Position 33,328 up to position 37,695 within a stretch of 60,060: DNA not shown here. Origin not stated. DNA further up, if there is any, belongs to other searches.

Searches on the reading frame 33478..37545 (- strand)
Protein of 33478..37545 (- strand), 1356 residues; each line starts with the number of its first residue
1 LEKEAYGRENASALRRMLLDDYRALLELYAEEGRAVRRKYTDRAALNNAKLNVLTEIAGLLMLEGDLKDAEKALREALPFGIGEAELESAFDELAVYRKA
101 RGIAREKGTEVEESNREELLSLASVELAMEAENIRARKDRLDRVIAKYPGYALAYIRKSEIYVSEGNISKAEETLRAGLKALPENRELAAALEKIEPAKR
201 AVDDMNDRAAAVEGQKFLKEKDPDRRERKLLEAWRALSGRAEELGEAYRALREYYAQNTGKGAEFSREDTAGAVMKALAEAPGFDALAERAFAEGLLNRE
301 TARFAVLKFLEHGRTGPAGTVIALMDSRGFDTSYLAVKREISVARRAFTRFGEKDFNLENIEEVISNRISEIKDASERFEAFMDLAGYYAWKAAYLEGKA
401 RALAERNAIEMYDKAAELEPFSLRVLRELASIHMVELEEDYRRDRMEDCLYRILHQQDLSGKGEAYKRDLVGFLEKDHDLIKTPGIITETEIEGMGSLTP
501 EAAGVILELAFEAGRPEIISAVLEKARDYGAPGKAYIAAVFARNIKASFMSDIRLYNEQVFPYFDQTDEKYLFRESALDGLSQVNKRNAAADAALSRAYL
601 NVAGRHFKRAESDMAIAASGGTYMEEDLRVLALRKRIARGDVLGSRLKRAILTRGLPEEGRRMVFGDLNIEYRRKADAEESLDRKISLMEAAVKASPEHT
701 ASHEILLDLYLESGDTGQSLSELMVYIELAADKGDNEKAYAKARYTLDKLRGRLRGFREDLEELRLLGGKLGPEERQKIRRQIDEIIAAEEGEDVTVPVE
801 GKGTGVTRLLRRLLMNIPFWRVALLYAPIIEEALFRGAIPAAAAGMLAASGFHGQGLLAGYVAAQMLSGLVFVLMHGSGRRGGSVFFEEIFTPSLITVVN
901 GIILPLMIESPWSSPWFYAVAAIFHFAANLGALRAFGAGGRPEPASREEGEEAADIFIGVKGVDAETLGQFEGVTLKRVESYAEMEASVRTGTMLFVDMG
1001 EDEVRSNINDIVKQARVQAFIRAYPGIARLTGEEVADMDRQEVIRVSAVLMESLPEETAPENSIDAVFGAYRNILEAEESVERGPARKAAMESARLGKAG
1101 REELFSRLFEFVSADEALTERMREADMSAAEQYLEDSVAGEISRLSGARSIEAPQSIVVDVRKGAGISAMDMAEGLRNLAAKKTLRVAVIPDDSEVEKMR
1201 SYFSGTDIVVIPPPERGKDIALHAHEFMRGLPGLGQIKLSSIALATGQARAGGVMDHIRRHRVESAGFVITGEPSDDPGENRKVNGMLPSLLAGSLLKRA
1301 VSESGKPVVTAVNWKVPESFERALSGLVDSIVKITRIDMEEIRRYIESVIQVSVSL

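Call 11: search_protein_families(library=pfam, proteins=[window:33478-37545:-], max_evalue=0.01)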
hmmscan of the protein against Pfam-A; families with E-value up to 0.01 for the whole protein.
window:33478-37545:- (1356 aa): 3 families
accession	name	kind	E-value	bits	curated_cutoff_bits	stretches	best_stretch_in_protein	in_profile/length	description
PF14559.12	TPR_19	-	1.2e-07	32.3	25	1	139-195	12-68/68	Tetratricopeptide repeat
PF02517.21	Rce1-like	-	0.00029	21.5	22.4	1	817-930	5-92/93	Type II CAAX prenyl endopeptidase Rce1-like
PF07719.23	TPR_2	-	0.007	16.9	27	0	152-185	1-34/34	Tetratricopeptide repeat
